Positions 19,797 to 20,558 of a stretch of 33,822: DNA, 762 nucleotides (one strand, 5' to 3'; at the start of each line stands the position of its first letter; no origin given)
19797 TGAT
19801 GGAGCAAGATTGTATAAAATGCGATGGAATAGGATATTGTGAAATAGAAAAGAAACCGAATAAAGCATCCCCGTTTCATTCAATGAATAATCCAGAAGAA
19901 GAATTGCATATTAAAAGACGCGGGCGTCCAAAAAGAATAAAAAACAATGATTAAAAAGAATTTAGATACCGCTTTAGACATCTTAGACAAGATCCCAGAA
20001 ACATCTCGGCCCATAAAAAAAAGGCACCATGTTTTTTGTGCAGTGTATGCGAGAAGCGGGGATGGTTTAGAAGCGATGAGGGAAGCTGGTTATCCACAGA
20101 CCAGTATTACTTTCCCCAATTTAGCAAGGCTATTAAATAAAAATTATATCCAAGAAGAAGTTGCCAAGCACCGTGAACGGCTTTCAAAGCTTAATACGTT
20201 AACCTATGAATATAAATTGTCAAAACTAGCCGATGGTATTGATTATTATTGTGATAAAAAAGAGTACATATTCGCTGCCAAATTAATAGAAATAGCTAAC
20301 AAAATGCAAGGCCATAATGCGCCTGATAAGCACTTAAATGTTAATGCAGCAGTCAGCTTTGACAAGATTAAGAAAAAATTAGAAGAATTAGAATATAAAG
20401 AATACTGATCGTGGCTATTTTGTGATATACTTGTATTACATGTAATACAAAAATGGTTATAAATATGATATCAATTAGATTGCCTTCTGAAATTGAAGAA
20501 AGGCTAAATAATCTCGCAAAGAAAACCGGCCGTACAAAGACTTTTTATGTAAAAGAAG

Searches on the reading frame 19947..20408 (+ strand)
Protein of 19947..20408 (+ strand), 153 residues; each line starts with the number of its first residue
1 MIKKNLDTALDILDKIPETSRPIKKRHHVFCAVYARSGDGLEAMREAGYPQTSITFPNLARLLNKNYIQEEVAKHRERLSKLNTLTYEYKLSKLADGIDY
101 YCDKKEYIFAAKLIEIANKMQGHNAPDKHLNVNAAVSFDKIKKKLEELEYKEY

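Call 57: search_protein_families(library=phrogs, proteins=[window:19947-20408:+], max_evalue=0.001)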
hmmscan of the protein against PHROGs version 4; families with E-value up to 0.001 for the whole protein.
window:19947-20408:+ (153 aa): 1 family
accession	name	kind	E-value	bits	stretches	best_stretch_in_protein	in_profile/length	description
phrog_51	-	head and packaging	2.1e-06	28.7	1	20-96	86-162/261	terminase small subunit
